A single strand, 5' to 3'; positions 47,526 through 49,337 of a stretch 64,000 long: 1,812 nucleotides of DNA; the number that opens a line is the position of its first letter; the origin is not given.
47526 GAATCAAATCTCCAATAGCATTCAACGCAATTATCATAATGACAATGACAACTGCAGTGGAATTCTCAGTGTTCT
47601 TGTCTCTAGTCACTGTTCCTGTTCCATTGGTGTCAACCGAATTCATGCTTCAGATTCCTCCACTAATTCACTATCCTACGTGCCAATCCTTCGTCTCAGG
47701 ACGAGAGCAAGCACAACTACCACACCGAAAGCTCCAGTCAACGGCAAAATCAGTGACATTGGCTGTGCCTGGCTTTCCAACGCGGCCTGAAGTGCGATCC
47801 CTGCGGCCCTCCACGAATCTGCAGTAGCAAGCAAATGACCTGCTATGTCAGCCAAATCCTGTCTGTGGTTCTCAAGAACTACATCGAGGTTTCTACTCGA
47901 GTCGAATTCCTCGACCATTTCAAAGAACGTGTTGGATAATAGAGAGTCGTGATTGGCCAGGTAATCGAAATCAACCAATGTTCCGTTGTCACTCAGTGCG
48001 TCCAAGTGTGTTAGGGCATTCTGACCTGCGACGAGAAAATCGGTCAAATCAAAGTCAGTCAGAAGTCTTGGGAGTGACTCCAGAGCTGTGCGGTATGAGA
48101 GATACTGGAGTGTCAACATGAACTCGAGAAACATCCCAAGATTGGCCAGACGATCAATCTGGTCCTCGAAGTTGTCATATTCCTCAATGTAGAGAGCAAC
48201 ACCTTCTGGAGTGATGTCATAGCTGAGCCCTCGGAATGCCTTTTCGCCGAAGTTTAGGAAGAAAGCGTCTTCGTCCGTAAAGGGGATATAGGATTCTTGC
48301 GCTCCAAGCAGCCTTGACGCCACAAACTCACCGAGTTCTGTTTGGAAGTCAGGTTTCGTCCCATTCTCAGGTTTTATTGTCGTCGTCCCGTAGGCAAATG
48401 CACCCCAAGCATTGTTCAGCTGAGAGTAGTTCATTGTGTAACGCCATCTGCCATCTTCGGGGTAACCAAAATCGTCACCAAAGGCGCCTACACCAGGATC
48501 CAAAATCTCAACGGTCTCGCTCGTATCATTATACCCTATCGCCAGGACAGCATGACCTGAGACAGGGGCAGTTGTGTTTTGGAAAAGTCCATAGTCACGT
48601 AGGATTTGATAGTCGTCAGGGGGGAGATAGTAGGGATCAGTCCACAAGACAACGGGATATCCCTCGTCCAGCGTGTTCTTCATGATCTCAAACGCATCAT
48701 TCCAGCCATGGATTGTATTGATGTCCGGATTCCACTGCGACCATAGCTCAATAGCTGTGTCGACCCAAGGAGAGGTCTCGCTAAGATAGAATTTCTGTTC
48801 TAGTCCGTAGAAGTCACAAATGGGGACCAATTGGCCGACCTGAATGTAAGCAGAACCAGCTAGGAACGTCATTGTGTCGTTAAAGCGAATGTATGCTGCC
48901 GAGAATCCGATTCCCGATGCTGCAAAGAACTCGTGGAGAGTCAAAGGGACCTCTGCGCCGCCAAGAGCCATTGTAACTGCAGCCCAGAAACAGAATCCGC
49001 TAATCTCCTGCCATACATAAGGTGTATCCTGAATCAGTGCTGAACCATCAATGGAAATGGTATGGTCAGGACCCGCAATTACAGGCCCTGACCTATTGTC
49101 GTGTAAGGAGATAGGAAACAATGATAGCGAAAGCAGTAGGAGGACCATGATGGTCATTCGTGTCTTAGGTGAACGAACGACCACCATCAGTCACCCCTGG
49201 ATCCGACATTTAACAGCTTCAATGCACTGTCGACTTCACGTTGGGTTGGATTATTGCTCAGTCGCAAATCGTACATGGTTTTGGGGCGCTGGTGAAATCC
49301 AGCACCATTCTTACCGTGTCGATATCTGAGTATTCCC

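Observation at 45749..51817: ABC-2 exporter operon embedding an extracytoplasmic C39/papain-like cysteine peptidase between two large paralogous permeases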

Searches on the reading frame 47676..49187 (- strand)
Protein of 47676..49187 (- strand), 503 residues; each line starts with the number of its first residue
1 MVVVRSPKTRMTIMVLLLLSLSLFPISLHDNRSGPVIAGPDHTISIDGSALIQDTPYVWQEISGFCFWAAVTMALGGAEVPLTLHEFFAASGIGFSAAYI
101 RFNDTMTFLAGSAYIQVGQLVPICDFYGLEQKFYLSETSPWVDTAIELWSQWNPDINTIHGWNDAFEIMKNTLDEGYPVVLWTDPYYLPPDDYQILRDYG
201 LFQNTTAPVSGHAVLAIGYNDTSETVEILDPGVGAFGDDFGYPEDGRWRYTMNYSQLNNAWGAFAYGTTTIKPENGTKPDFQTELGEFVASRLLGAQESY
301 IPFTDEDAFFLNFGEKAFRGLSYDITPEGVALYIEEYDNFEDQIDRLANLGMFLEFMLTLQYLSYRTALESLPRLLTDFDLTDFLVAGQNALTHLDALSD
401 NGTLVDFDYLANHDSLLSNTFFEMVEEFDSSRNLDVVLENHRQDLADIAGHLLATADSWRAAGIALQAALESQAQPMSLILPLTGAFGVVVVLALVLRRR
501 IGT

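Call 3: search_protein_families(library=pfam, proteins=[window:47676-49187:-], max_evalue=1)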
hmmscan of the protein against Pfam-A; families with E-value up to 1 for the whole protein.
window:47676-49187:- (503 aa): 2 families
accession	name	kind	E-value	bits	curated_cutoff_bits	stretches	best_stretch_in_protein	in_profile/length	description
PF13529.12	Peptidase_C39_2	-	5.8e-06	27.4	24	1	163-231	86-142/143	Peptidase_C39 like family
PF14399.12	BtrH_N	-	0.00049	20.8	29.7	1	166-231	79-134/134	Butirosin biosynthesis protein H, N-terminal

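Call 4: search_protein_families(library=ncbifam, proteins=[window:47676-49187:-], max_evalue=1)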
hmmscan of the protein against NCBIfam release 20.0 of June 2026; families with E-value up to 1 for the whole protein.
window:47676-49187:- (503 aa): 0 families

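Call 7: find_homologous_proteins(query=window:47676-49187:-)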
Query window:47676-49187:- (503 aa): 132 proteins with E <= 0.001 among 8000 candidates; the best 120 are listed.
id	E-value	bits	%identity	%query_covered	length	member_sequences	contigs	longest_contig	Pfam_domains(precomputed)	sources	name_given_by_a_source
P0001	0.0e+0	1150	100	100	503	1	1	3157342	PF13529.14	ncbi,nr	ncbi:MAG: BtrH N-terminal domain-containing protein [Candidatus Thorarchaeota archaeon]|nr:MAG: BtrH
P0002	1.6e-202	692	60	97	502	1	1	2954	PF14399.13,PF13529.14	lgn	-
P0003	6.1e-195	667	61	89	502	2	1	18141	PF14399.13,PF13529.14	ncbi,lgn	-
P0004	3.1e-176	605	71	73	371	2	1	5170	PF14399.13,PF13529.14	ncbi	ncbi:MAG: C39 family peptidase, partial [Candidatus Thorarchaeota archaeon]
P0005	2.6e-157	543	51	94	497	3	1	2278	PF14399.13,PF13529.14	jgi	jgi:hypothetical protein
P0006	2.2e-156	540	52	93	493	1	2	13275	PF14399.13,PF13529.14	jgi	jgi:hypothetical protein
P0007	1.1e-154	534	52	94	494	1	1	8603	PF14399.13,PF13529.14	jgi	jgi:hypothetical protein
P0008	1.7e-154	533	53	92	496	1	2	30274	PF14399.13,PF13529.14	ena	-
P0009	8.8e-154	531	49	94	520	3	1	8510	PF14399.13,PF13529.14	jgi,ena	jgi:hypothetical protein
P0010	2.5e-152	526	52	93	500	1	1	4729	PF14399.13,PF13529.14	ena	-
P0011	3.3e-152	526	50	92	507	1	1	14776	PF13529.14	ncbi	ncbi:MAG: C39 family peptidase [Candidatus Thorarchaeota archaeon]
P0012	2.8e-150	519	51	94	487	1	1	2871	PF14399.13,PF13529.14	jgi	jgi:hypothetical protein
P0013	4.1e-150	519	49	94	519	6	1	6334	PF14399.13,PF13529.14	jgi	-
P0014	3.2e-148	513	47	95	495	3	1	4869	PF13529.14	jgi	jgi:hypothetical protein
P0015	6.4e-148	512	52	92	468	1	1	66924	PF14399.13,PF13529.14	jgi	jgi:hypothetical protein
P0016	7.2e-148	512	47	99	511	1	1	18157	PF14399.13,PF13529.14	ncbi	-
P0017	4.1e-147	509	53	87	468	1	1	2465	PF14399.13,PF13529.14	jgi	jgi:hypothetical protein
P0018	3.5e-146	506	48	94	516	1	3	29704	PF13529.14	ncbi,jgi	ncbi:MAG: C39 family peptidase [Candidatus Thorarchaeota archaeon]|jgi:hypothetical protein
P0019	1.5e-142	494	47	93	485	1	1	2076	PF14399.13,PF13529.14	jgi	jgi:hypothetical protein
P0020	2.3e-141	490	47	99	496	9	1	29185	PF14399.13,PF13529.14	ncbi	ncbi:MAG: C39 family peptidase [Candidatus Thorarchaeota archaeon]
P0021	4.5e-139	483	45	98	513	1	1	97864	PF14399.13,PF13529.14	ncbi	-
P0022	6.9e-131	456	49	80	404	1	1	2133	PF14399.13,PF13529.14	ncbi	ncbi:MAG: C39 family peptidase, partial [Candidatus Thorarchaeota archaeon]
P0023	2.4e-129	450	46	93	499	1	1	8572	PF14399.13,PF13529.14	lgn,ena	-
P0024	3.7e-129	450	43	99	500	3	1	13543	PF13529.14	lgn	-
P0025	2.1e-127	444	44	97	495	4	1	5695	PF14399.13,PF13529.14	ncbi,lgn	ncbi:MAG: C39 family peptidase [Candidatus Thorarchaeota archaeon]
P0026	8.8e-127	442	44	92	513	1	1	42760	PF13529.14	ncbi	ncbi:MAG: C39 family peptidase [Candidatus Thorarchaeota archaeon]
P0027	8.4e-126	439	46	84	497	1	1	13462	PF14399.13,PF13529.14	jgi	-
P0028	1.6e-125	438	43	99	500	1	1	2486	PF14399.13,PF13529.14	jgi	-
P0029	1.8e-125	438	48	84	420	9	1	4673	PF14399.13,PF13529.14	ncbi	ncbi:MAG: C39 family peptidase [Candidatus Thorarchaeota archaeon]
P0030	6.3e-125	436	45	89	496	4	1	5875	PF14399.13,PF13529.14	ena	-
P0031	3.7e-124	433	45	92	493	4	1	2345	PF14399.13,PF13529.14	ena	-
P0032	2.7e-123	431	42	97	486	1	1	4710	PF14399.13,PF13529.14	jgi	-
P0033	2.4e-121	424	42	95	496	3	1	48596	PF14399.13,PF13529.14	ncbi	-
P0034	2.0e-120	421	42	97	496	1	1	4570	PF14399.13,PF13529.14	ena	-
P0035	1.7e-119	418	41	98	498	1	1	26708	PF14399.13,PF13529.14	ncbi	-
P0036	2.5e-119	417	43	90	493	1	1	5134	PF13529.14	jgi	jgi:hypothetical protein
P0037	1.1e-118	415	42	97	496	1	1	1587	PF14399.13,PF13529.14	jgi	jgi:hypothetical protein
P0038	8.5e-118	412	42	99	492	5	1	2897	PF13529.14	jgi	-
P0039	9.1e-118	412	43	98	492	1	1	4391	PF14399.13,PF13529.14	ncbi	-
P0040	9.8e-118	412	43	89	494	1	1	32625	PF14399.13,PF13529.14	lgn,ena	-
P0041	1.0e-117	412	44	98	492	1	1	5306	PF14399.13,PF13529.14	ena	-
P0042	2.0e-116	408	45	82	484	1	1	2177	PF13529.14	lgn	-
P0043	4.5e-116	407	42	97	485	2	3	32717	PF14399.13,PF13529.14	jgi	jgi:hypothetical protein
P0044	1.7e-115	405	42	97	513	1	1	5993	PF13529.14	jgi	jgi:hypothetical protein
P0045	2.5e-115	404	42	89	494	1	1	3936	PF13529.14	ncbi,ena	ncbi:MAG: hypothetical protein RTS72_01515 [Candidatus Thorarchaeota archaeon]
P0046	5.6e-115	403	40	98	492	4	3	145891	PF13529.14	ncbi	ncbi:MAG: C39 family peptidase [Candidatus Thorarchaeota archaeon]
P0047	1.1e-114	402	44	85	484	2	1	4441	PF14399.13,PF13529.14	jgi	jgi:hypothetical protein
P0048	1.2e-114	402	40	99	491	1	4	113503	PF14399.13,PF13529.14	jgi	jgi:hypothetical protein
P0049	3.3e-114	401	43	89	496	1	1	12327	PF14399.13,PF13529.14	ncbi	ncbi:MAG: C39 family peptidase [Candidatus Hodarchaeota archaeon]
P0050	6.2e-114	400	41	89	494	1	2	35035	PF13529.14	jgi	jgi:hypothetical protein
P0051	7.9e-114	399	42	98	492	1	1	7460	PF14399.13,PF13529.14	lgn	-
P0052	1.7e-113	398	40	90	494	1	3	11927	PF14399.13,PF13529.14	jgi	jgi:hypothetical protein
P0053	2.7e-113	397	40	89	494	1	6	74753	PF14399.13,PF13529.14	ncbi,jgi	ncbi:MAG: BtrH N-terminal domain-containing protein [Candidatus Thorarchaeota archaeon]|jgi:hypothet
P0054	3.4e-113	397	42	93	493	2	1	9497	PF13529.14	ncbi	-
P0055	8.4e-113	396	40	100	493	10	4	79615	PF14399.13,PF13529.14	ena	-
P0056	1.9e-112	395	40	95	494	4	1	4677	PF13529.14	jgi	jgi:hypothetical protein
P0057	3.1e-112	394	42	99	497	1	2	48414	PF14399.13,PF13529.14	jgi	jgi:hypothetical protein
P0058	3.3e-112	394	40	96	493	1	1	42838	PF13529.14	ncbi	ncbi:MAG: C39 family peptidase [Candidatus Thorarchaeota archaeon]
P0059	7.6e-112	393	42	93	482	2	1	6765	PF14399.13,PF13529.14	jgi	jgi:hypothetical protein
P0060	1.2e-111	392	43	92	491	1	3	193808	PF14399.13,PF13529.14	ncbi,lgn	ncbi:MAG: C39 family peptidase [Candidatus Thorarchaeota archaeon]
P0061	3.1e-111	391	42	89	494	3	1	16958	PF14399.13,PF13529.14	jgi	jgi:hypothetical protein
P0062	6.6e-110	386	41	92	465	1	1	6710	PF14399.13,PF13529.14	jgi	jgi:hypothetical protein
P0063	1.2e-109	385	39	98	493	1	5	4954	PF13529.14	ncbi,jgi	ncbi:MAG: C39 family peptidase [Candidatus Thorarchaeota archaeon]|jgi:hypothetical protein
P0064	1.8e-108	382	42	90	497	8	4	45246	PF14399.13,PF13529.14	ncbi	ncbi:MAG: BtrH N-terminal domain-containing protein [Candidatus Thorarchaeota archaeon]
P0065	3.0e-108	381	44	83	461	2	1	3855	PF13529.14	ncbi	ncbi:MAG: C39 family peptidase, partial [Candidatus Thorarchaeota archaeon]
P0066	7.1e-108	380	39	98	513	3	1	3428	PF14399.13,PF13529.14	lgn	-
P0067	1.2e-107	379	40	99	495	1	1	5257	PF14399.13,PF13529.14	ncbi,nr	ncbi:hypothetical protein EU522_00210 [Candidatus Thorarchaeota archaeon]|nr:MAG: hypothetical prote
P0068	2.3e-107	378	40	94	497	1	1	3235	PF13529.14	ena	-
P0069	3.2e-106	374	39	98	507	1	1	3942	PF14399.13,PF13529.14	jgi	jgi:hypothetical protein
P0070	4.4e-105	370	40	90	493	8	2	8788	PF14399.13,PF13529.14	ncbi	ncbi:MAG: C39 family peptidase [Candidatus Thorarchaeota archaeon]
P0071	6.3e-105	370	41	83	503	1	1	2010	PF13529.14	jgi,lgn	-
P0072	1.5e-102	362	41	91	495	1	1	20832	PF13529.14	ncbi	-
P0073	7.7e-102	360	43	76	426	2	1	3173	PF13529.14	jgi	jgi:hypothetical protein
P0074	8.2e-102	360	39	93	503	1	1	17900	PF14399.13,PF13529.14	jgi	jgi:hypothetical protein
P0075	9.7e-102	359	41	82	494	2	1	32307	PF14399.13,PF13529.14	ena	-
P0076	1.7e-101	359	41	87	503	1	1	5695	PF13529.14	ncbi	-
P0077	3.2e-101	358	40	91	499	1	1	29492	PF13529.14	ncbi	ncbi:MAG: hypothetical protein ACFFF4_02650 [Candidatus Thorarchaeota archaeon]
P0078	4.5e-101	357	40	97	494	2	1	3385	PF14399.13,PF13529.14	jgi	jgi:hypothetical protein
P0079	6.1e-101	357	38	89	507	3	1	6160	PF14399.13,PF13529.14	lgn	-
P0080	1.1e-100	356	40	90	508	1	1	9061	PF14399.13,PF13529.14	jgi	-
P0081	6.3e-100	353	40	90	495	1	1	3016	PF13529.14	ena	-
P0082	1.0e-99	353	41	98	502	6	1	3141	PF13529.14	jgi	jgi:hypothetical protein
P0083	1.1e-99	353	43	83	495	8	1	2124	PF14399.13,PF13529.14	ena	-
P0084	2.6e-99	351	41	89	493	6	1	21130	PF14399.13,PF13529.14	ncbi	ncbi:MAG: hypothetical protein ACFFAD_13525 [Candidatus Hermodarchaeota archaeon]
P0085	1.4e-98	349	36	97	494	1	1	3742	PF14399.13,PF13529.14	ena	-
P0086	2.7e-98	348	39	91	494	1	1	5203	PF13529.14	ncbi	-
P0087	6.0e-98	347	37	98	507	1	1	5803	PF14399.13,PF13529.14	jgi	jgi:hypothetical protein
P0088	9.2e-98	346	41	83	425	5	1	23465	PF13529.14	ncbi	ncbi:MAG: C39 family peptidase [Candidatus Thorarchaeota archaeon]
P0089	1.3e-97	346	40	90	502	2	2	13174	PF14399.13,PF13529.14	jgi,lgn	jgi:hypothetical protein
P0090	1.3e-97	346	39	90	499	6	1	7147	PF14399.13,PF13529.14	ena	-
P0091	2.2e-97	345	38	98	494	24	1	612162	PF13529.14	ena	-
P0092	5.1e-97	344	40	88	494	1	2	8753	PF14399.13,PF13529.14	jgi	jgi:hypothetical protein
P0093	3.2e-96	341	40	83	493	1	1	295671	PF14399.13,PF13529.14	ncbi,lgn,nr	ncbi:MAG: C39 family peptidase [Candidatus Thorarchaeota archaeon]|nr:C39 family peptidase [Candidat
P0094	1.0e-95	340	38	91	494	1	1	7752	PF13529.14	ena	-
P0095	6.8e-95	337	39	90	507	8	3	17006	PF14399.13,PF13529.14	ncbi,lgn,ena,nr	ncbi:MAG: hypothetical protein ThorAB25_20780 [Candidatus Thorarchaeota archaeon AB_25]|nr:MAG: hypo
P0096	1.2e-94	336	40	88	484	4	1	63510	PF13529.14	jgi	-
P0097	1.3e-94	336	37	99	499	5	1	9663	PF14399.13,PF13529.14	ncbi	-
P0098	1.5e-94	336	39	85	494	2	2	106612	PF13529.14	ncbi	-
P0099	2.2e-94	335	37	97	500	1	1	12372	PF14399.13,PF13529.14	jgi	jgi:hypothetical protein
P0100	4.8e-94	334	40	85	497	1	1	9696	PF14399.13,PF13529.14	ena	-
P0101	2.1e-93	332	38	90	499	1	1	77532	PF14399.13,PF13529.14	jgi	jgi:hypothetical protein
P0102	2.5e-93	332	39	84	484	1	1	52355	PF14399.13,PF13529.14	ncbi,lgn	-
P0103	4.6e-93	331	38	90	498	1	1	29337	PF14399.13,PF13529.14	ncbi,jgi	-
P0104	6.1e-93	330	37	99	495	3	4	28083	PF13529.14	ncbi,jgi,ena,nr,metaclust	ncbi:MAG: C39 family peptidase [Candidatus Thorarchaeota archaeon SMTZ1-83]|nr:MAG: hypothetical pro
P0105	6.4e-93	330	38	91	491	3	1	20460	PF14399.13,PF13529.14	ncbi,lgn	-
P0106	1.8e-92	329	40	92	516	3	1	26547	PF14399.13,PF13529.14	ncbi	-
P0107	2.7e-92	328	37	97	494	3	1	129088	PF13529.14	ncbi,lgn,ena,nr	ncbi:MAG: hypothetical protein C4K48_02770 [Candidatus Thorarchaeota archaeon]|nr:MAG: hypothetical 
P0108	2.8e-92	328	39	90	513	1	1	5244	PF14399.13,PF13529.14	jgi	jgi:hypothetical protein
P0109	7.9e-92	327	39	89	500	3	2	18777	PF14399.13,PF13529.14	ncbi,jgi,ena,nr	ncbi:MAG: C39 family peptidase [Candidatus Hermodarchaeota archaeon]|nr:C39 family peptidase [Candid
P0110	1.6e-91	326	37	98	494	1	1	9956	PF14399.13,PF13529.14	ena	-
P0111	4.2e-91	324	47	65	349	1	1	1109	PF14399.13,PF13529.14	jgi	jgi:hypothetical protein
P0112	4.5e-91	324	39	89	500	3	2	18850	PF14399.13,PF13529.14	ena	-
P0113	7.0e-91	324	39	91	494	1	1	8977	PF14399.13,PF13529.14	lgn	-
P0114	9.8e-91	323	38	90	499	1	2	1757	PF13529.14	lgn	-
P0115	1.7e-90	322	37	97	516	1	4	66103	PF14399.13,PF13529.14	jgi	jgi:hypothetical protein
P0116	3.6e-90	321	40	82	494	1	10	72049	PF14399.13,PF13529.14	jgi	jgi:hypothetical protein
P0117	5.5e-90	321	37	99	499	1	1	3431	PF13529.14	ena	-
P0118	1.7e-89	319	37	89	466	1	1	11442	PF13529.14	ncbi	-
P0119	3.9e-88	314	36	96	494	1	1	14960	PF13529.14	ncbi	-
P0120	4.6e-88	314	50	54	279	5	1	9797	PF13529.14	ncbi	ncbi:MAG: C39 family peptidase, partial [Candidatus Thorarchaeota archaeon]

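Call 8: find_encoding_contigs(protein=window:47676-49187:-, flank=10000)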
Protein window:47676-49187:- (503 aa): no gene with exactly this product is on record in the collection.

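Call 10: find_encoding_contigs(protein=P0091, flank=8000, max_places=2)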
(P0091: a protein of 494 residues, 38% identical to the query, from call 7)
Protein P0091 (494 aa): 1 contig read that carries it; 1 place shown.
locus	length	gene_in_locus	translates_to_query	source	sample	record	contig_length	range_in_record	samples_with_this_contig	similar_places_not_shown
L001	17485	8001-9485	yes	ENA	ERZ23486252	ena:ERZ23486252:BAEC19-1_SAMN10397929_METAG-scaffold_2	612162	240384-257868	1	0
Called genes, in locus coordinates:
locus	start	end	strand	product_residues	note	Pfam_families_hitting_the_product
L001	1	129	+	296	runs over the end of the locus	PF00753:Lactamase_B, PF12706:Lactamase_B_2 (weak)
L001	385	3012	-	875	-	PF00072:Response_reg, PF00989:PAS (weak), PF08447:PAS_3, PF00989:PAS (weak), PF08447:PAS_3 (weak), PF08448:PAS_4 (weak), PF13426:PAS_9 (weak), PF02518:HATPase_c, +3 more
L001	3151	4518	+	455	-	-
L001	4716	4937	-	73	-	-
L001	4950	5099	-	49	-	-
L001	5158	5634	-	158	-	PF00583:Acetyltransf_1, PF13673:Acetyltransf_10, PF13508:Acetyltransf_7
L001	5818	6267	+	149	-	PF00583:Acetyltransf_1, PF13673:Acetyltransf_10 (weak), PF13508:Acetyltransf_7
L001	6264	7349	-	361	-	PF04055:Radical_SAM, PF13353:Fer4_12 (weak)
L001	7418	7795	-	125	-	-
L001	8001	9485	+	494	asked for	PF13529:Peptidase_C39_2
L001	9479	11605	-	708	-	PF03190:Thioredox_DsbH, PF13899:Thioredoxin_7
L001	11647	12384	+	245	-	PF04140:ICMT (weak), PF04191:PEMT (weak)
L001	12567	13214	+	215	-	PF04191:PEMT (faint)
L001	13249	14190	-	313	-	PF00753:Lactamase_B, PF19583:ODP (faint), PF23023:Anti-Pycsar_Apyc1 (weak), PF12706:Lactamase_B_2 (weak)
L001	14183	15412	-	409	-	PF12323:HTH_OrfB_IS605, PF01385:OrfB_IS605, PF07282:Cas12f1-like_TNB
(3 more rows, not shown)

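Call 11: find_encoding_contigs(protein=P0049, flank=8000, max_places=2)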
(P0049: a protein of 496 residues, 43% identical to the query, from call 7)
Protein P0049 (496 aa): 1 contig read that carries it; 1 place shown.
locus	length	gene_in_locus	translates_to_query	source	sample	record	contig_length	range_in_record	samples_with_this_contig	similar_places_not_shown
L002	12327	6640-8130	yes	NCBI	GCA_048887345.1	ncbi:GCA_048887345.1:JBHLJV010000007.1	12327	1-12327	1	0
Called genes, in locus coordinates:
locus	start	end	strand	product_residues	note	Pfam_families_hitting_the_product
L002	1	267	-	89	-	?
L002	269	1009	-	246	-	PF03703:bPH_2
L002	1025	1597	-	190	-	-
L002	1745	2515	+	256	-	PF00005:ABC_tran, PF13304:AAA_21 (weak)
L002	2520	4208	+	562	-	-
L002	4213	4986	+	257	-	PF00005:ABC_tran, PF13304:AAA_21 (weak)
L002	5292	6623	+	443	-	-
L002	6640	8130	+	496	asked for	PF13529:Peptidase_C39_2, PF14399:BtrH_N (faint)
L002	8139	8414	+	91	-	PF01047:MarR, PF12802:MarR_2, PF13412:HTH_24 (weak), PF13463:HTH_27 (weak), PF12840:HTH_20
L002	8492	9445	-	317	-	-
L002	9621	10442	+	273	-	PF00106:adh_short, PF08659:KR, PF23441:SDR (weak), PF13561:adh_short_C2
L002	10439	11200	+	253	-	PF01209:Ubie_methyltran, PF13489:Methyltransf_23 (weak), PF03848:TehB (weak), PF05175:MTS (weak), PF13649:Methyltransf_25, PF13847:Methyltransf_31, PF08241:Methyltransf_11, PF08242:Methyltransf_12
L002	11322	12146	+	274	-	-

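Call 12: find_encoding_contigs(protein=P0084, flank=8000, max_places=2)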
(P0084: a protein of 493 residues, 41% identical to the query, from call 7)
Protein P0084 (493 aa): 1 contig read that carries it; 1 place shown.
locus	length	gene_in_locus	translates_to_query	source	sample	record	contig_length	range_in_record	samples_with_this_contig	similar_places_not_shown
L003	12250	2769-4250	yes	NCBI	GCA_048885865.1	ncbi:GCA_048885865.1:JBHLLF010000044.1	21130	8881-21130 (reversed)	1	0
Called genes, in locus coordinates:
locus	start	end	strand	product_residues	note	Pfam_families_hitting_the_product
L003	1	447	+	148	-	PF00583:Acetyltransf_1, PF13673:Acetyltransf_10, PF13508:Acetyltransf_7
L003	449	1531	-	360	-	PF04055:Radical_SAM, PF13353:Fer4_12 (weak)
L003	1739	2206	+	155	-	PF07366:SnoaL, PF12680:SnoaL_2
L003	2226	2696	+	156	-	PF14534:DUF4440 (weak)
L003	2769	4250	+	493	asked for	PF13529:Peptidase_C39_2 (weak), PF14399:BtrH_N (faint)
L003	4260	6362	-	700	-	PF03190:Thioredox_DsbH, PF13899:Thioredoxin_7, PF03663:Glyco_hydro_76 (faint), PF06917:Pectate_lyase_2 (faint), PF07221:GlcNAc_2-epim (faint), PF07470:Glyco_hydro_88 (faint)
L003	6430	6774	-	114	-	PF01047:MarR (weak), PF13601:HTH_34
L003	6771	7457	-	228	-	-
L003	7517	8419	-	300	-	PF00753:Lactamase_B, PF19583:ODP (faint), PF23023:Anti-Pycsar_Apyc1 (faint)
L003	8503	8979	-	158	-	-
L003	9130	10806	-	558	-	PF04675:DNA_ligase_A_N, PF01068:DNA_ligase_A_M, PF09414:RNA_ligase, PF04679:DNA_ligase_A_C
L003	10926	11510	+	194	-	-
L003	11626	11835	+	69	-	-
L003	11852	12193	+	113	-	PF13192:Thioredoxin_3 (weak)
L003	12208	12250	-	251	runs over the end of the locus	PF04909:Amidohydro_2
